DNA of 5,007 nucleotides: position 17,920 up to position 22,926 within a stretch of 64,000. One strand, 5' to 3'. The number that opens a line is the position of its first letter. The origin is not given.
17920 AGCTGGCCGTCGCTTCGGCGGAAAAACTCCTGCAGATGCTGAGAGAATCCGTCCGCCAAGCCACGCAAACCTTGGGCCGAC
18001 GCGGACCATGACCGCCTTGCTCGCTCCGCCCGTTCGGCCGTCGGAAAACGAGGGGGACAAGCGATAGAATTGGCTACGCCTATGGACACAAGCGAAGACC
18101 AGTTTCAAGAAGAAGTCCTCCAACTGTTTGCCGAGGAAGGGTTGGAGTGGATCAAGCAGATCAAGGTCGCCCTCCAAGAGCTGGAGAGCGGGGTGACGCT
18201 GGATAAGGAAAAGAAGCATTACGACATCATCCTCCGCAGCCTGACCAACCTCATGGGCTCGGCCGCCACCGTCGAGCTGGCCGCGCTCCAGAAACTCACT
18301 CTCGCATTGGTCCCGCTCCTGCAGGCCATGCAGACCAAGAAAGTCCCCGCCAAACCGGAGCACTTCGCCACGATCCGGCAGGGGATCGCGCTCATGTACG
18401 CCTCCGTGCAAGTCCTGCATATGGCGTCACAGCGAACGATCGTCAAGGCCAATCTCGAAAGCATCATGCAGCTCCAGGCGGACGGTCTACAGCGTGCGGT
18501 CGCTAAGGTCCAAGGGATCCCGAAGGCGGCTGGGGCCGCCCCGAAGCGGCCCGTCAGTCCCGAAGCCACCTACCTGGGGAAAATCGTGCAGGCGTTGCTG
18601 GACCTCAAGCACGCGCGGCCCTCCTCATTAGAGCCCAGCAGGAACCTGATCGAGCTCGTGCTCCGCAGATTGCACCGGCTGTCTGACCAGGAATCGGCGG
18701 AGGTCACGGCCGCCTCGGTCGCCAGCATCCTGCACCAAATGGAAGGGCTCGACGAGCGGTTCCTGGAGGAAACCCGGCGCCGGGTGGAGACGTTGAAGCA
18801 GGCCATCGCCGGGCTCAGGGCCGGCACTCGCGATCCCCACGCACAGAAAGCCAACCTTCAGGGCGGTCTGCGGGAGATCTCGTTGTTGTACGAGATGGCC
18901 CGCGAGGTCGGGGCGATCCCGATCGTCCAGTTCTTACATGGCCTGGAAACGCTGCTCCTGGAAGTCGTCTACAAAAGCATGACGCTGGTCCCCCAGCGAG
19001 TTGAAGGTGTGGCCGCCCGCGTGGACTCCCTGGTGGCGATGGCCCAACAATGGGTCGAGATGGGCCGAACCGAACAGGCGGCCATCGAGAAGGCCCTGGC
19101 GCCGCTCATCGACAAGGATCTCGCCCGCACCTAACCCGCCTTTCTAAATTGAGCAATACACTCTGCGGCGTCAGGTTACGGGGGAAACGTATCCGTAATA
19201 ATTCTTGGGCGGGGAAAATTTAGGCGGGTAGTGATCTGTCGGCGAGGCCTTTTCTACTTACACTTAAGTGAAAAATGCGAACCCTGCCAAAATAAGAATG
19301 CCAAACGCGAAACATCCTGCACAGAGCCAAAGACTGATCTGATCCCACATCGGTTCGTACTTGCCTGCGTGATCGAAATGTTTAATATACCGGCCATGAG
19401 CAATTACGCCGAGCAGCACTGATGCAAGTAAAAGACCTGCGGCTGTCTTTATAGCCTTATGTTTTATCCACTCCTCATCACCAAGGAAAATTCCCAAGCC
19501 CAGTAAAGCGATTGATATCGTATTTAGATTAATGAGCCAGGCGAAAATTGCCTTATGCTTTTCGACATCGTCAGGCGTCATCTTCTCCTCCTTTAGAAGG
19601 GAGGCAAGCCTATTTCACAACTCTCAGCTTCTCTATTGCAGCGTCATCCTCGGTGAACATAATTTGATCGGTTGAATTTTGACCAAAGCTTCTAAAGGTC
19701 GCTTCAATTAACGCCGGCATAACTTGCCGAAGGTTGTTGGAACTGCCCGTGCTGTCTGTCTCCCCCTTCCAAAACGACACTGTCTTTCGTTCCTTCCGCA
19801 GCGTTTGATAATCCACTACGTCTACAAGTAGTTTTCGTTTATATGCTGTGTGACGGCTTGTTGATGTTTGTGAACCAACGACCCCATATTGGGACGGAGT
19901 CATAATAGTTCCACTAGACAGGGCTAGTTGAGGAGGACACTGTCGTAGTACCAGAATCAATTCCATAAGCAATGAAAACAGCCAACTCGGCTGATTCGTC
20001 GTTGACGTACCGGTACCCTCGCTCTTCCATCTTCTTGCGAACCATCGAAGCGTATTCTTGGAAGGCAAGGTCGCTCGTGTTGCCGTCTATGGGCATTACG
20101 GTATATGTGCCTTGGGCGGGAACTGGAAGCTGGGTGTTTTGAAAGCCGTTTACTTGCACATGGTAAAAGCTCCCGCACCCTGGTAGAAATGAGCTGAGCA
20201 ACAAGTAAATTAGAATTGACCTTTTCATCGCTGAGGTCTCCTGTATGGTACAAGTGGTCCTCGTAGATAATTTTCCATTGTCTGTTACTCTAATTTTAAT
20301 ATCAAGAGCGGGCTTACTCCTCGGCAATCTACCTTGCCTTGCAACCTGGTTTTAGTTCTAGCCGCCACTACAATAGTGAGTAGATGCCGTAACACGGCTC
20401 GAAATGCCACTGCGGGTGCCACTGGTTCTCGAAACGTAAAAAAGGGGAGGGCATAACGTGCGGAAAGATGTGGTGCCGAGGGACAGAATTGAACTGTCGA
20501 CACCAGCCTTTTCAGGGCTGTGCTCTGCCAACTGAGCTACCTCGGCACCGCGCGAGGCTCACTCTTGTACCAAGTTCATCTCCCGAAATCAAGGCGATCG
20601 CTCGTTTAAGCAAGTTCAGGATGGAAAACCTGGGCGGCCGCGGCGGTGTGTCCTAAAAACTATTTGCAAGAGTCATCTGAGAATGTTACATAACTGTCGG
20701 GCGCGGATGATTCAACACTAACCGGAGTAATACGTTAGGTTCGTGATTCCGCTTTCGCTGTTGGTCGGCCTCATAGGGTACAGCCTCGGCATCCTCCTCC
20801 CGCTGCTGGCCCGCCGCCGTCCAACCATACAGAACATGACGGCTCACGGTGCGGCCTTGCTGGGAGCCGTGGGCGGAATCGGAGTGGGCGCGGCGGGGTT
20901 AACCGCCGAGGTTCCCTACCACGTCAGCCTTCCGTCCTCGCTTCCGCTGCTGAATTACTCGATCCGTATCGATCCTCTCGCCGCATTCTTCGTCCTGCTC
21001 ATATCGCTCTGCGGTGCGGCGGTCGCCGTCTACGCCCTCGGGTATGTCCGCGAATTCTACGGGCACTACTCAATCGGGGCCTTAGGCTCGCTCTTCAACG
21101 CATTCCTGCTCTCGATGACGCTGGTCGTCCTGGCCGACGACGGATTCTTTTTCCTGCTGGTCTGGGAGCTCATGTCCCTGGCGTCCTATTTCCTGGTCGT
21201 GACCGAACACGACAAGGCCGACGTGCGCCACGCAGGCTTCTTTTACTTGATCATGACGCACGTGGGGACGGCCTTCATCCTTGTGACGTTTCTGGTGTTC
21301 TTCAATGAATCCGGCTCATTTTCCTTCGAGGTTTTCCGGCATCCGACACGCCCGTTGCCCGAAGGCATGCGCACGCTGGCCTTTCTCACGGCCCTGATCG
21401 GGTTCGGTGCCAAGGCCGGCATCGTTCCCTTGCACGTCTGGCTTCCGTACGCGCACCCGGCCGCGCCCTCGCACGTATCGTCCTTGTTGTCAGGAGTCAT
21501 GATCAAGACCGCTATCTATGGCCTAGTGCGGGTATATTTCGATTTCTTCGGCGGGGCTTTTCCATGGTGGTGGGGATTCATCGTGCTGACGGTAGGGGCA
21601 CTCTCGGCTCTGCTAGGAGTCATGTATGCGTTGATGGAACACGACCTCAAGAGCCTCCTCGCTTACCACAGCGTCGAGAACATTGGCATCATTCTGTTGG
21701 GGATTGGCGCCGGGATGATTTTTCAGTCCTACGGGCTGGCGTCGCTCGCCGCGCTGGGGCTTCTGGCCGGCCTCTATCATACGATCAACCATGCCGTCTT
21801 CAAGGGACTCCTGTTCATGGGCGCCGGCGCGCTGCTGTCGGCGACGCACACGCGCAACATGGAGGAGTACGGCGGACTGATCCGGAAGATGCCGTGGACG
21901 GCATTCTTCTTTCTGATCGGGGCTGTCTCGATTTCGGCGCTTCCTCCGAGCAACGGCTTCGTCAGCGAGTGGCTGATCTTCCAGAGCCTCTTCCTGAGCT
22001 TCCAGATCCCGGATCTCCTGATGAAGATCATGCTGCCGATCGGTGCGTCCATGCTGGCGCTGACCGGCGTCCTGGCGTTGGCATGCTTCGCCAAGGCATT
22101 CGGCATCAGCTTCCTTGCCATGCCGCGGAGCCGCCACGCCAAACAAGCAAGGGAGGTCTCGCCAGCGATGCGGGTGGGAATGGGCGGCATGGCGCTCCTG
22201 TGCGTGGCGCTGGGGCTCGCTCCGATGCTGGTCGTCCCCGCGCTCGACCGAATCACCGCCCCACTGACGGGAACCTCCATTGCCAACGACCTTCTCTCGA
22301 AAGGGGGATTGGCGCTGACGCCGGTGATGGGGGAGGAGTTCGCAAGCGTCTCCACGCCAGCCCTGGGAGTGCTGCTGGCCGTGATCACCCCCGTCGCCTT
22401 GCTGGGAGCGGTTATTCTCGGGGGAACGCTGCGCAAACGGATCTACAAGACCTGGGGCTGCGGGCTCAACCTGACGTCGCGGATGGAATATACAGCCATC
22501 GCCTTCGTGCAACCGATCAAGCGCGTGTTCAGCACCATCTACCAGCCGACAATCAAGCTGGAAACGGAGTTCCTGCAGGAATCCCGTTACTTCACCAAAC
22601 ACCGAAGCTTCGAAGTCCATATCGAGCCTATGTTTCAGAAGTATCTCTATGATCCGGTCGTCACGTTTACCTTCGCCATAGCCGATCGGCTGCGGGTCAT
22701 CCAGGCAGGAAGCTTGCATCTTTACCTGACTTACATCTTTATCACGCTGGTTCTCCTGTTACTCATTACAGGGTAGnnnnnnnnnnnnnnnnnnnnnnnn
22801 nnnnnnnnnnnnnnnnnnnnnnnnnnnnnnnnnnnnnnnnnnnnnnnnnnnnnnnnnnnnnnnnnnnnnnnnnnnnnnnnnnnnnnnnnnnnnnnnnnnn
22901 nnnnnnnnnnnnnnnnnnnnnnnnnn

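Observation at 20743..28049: Six-subunit Hyf/Ehr-like membrane complex whose 'hydrogenase' large subunit has lost all four NiFe-binding cysteines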

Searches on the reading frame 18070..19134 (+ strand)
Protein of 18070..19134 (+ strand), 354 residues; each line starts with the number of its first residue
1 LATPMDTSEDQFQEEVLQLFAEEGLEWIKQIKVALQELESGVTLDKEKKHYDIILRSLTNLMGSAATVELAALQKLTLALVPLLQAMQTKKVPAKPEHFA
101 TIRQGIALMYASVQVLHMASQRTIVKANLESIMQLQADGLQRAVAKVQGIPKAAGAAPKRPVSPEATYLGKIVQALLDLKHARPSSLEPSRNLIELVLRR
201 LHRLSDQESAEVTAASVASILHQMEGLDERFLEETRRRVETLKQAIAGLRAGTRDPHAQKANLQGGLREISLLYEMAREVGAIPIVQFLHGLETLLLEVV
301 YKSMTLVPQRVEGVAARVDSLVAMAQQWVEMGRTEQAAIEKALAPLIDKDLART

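Call 7: search_protein_families(library=pfam, proteins=[window:18070-19134:+])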
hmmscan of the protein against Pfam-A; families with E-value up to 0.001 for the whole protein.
window:18070-19134:+ (354 aa): 1 family
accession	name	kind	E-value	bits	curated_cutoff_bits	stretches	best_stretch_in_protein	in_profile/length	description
PF01627.28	Hpt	-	8.3e-09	36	24.6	1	15-107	1-79/84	Hpt domain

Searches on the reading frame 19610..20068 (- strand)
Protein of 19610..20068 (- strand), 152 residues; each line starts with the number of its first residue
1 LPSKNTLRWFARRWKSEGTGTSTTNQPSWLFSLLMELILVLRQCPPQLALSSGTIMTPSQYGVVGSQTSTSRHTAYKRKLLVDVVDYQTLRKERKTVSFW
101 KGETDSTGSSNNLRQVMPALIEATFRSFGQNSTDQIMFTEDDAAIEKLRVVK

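Call 7: search_protein_families(library=pfam, proteins=[window:19610-20068:-])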
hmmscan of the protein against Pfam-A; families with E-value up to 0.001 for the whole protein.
window:19610-20068:- (152 aa): 1 family
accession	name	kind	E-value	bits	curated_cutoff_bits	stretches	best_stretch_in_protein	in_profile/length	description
PF13590.11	DUF4136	-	0.00023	22.1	32.8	1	55-128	81-150/152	Domain of unknown function (DUF4136)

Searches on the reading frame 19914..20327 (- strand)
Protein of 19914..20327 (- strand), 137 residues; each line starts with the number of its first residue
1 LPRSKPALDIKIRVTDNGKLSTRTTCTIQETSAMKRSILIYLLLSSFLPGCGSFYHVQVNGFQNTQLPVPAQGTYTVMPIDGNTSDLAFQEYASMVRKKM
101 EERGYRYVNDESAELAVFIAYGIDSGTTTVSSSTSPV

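Call 46: search_protein_families(library=pfam, max_evalue=0.01, proteins=[window:19914-20327:-])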
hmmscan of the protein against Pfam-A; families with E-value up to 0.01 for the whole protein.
window:19914-20327:- (137 aa): 1 family
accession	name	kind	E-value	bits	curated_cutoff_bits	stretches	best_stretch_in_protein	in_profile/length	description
PF13590.11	DUF4136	-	8.4e-05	23.5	32.8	1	73-129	15-74/152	Domain of unknown function (DUF4136)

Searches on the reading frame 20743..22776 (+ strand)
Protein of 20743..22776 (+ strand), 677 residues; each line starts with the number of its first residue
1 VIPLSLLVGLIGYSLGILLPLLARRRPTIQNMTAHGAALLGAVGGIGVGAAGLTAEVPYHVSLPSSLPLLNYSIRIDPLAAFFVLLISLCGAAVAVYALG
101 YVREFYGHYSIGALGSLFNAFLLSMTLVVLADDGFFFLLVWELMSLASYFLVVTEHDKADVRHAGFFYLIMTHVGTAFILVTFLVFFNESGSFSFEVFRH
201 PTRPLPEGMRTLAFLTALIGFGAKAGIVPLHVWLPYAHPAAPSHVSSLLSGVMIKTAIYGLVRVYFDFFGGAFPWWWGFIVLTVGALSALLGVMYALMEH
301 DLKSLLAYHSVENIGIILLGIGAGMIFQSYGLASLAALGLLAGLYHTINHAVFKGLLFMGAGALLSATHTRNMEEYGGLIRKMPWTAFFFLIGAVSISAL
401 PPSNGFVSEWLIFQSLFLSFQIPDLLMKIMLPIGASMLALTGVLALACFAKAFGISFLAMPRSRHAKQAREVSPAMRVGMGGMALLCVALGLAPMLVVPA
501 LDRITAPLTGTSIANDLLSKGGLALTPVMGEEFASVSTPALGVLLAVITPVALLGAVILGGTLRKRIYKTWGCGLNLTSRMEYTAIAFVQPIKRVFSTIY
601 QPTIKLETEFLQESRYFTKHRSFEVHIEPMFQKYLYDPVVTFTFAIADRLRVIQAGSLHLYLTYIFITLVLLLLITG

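Call 4: search_protein_families(library=pfam, proteins=[window:20743-22776:+])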
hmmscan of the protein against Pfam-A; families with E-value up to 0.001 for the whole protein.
window:20743-22776:+ (677 aa): 2 families
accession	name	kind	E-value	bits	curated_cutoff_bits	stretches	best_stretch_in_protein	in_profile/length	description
PF00361.26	Proton_antipo_M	-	1.5e-52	179.1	21.5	1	132-419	2-278/294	NADH:quinone oxidoreductase/Mrp antiporter, TM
PF00662.26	Proton_antipo_N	-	4.5e-05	23.7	24.5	1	70-103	9-42/51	NADH-Ubiquinone oxidoreductase (complex I), chain 5 N-terminus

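Call 5: search_protein_families(library=ncbifam, proteins=[window:20743-22776:+])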
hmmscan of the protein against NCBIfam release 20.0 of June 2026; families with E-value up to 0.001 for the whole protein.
window:20743-22776:+ (677 aa): 70 families (the best 25 are shown)
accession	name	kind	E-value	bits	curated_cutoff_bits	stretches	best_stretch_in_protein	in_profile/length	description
NF005086.0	PRK06521.1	equivalog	2.4e-225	750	667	1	7-676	9-667/669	hydrogenase 4 subunit B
NF006418.0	PRK08667.1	equivalog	5.3e-174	580.3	794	2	9-494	9-486/644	hydrogenase membrane subunit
NF005958.0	PRK08042.1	equivalog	1.7e-91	307.9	727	1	32-601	30-565/608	formate hydrogenlyase subunit 3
NF006240.0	PRK08376.1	subfamily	8.7e-77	259.2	662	1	74-500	86-498/521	putative monovalent cation/H+ antiporter subunit D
NF009310.0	PRK12668.1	equivalog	2.9e-64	217.9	564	1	73-501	63-441/584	Na(+)/H(+) antiporter subunit D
NF006419.0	PRK08668.1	equivalog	2.4e-63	214.9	617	1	63-511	55-484/613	NADH dehydrogenase subunit M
NF005046.0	PRK06459.1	equivalog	5.3e-59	200.4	460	1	59-676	26-584/587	hydrogenase 4 subunit B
NF009288.0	PRK12648.1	equivalog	2e-55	188.4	1104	1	70-509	68-487/954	monovalent cation/H+ antiporter subunit A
NF009287.0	PRK12647.1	equivalog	3.4e-55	187.9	937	1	70-512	68-486/773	putative monovalent cation/H+ antiporter subunit A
TIGR00940.1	2a6301s01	subfamily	7.5e-55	186.6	920.45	1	70-502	67-498/793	monovalent cation:proton antiporter subunit A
TIGR01972.1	NDH_I_M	subfamily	2.4e-54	184.8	263.8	1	70-502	70-476/486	NADH-quinone oxidoreductase subunit M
NF005044.0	PRK06458.1-4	equivalog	1e-53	183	610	1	67-433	63-431/531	hydrogenase 4 subunit F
NF009285.0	PRK12645.1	equivalog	7.2e-50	170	1028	1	70-500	70-499/804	Na+/H+ antiporter subunit A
NF009290.0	PRK12650.1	equivalog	1.1e-49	169.2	980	1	67-513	70-491/966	DUF4040 family protein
NF009286.0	PRK12646.1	equivalog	5.1e-49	167.5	1063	1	70-446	70-448/800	DUF4040 family protein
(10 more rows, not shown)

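Call 40: search_solved_structures(query=window:20743-22776:+, max_evalue=1e-20, show_alignments=2)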
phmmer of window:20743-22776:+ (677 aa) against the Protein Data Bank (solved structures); distinct sequences matched with E-value up to 1e-20: 32.
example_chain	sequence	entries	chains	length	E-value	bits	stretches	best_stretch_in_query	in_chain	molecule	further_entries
7z0s_C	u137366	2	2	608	1.1e-80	275.5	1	37-599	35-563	Formate hydrogenlyase subunit 3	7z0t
6cfw_H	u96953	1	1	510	1.6e-54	189.1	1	56-507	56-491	Monovalent cation/H+ antiporter subunit D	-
6u8y_X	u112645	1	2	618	7.3e-39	137.4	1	123-512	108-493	NADH dehydrogenase subunit M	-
7qru_A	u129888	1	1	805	8.8e-35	123.9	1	67-457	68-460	Na+/H+ antiporter subunit A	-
6z16_A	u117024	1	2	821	1.6e-34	123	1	70-498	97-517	Multisubunit Na+/H+ antiporter, A subunit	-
7d3u_A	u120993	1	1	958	5e-31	111.5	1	11-416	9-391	Monovalent Na+/H+ antiporter subunit A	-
7p61_M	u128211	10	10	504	1.8e-30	109.6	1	72-453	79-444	NADH dehydrogenase I subunit M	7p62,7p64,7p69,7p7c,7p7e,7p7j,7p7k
3rko_M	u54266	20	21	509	2e-30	109.5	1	72-453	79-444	NADH-QUINONE OXIDOREDUCTASE SUBUNIT M | NADH dehydrogenase I subunit M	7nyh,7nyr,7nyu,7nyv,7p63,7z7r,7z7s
7qru_D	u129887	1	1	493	1.7e-27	99.8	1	75-435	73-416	Na+/H+ antiporter subunit D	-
6hum_D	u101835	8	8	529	3.5e-26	95.5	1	127-453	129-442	NAD(P)H-quinone oxidoreductase chain 4 1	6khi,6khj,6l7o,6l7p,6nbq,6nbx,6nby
6hum_F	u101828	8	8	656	8.3e-26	94.2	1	75-418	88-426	NADH dehydrogenase subunit 5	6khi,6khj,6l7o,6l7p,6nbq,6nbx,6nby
8e9g_L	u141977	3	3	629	3.1e-25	92.3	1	3-418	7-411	NADH-quinone oxidoreductase, L subunit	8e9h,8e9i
3rko_L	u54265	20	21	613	7.8e-24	87.7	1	69-414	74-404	NADH-QUINONE OXIDOREDUCTASE SUBUNIT L | Proton-translocating NADH-quinone oxidoreductase, chain L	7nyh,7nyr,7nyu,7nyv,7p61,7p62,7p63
7z7r_L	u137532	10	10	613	8.1e-24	87.6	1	69-414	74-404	NADH dehydrogenase subunit L | NADH-quinone oxidoreductase subunit L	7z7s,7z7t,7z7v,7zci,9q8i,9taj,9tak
7zm7_5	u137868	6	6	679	8.7e-24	87.5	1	63-446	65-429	NADH-ubiquinone oxidoreductase chain 5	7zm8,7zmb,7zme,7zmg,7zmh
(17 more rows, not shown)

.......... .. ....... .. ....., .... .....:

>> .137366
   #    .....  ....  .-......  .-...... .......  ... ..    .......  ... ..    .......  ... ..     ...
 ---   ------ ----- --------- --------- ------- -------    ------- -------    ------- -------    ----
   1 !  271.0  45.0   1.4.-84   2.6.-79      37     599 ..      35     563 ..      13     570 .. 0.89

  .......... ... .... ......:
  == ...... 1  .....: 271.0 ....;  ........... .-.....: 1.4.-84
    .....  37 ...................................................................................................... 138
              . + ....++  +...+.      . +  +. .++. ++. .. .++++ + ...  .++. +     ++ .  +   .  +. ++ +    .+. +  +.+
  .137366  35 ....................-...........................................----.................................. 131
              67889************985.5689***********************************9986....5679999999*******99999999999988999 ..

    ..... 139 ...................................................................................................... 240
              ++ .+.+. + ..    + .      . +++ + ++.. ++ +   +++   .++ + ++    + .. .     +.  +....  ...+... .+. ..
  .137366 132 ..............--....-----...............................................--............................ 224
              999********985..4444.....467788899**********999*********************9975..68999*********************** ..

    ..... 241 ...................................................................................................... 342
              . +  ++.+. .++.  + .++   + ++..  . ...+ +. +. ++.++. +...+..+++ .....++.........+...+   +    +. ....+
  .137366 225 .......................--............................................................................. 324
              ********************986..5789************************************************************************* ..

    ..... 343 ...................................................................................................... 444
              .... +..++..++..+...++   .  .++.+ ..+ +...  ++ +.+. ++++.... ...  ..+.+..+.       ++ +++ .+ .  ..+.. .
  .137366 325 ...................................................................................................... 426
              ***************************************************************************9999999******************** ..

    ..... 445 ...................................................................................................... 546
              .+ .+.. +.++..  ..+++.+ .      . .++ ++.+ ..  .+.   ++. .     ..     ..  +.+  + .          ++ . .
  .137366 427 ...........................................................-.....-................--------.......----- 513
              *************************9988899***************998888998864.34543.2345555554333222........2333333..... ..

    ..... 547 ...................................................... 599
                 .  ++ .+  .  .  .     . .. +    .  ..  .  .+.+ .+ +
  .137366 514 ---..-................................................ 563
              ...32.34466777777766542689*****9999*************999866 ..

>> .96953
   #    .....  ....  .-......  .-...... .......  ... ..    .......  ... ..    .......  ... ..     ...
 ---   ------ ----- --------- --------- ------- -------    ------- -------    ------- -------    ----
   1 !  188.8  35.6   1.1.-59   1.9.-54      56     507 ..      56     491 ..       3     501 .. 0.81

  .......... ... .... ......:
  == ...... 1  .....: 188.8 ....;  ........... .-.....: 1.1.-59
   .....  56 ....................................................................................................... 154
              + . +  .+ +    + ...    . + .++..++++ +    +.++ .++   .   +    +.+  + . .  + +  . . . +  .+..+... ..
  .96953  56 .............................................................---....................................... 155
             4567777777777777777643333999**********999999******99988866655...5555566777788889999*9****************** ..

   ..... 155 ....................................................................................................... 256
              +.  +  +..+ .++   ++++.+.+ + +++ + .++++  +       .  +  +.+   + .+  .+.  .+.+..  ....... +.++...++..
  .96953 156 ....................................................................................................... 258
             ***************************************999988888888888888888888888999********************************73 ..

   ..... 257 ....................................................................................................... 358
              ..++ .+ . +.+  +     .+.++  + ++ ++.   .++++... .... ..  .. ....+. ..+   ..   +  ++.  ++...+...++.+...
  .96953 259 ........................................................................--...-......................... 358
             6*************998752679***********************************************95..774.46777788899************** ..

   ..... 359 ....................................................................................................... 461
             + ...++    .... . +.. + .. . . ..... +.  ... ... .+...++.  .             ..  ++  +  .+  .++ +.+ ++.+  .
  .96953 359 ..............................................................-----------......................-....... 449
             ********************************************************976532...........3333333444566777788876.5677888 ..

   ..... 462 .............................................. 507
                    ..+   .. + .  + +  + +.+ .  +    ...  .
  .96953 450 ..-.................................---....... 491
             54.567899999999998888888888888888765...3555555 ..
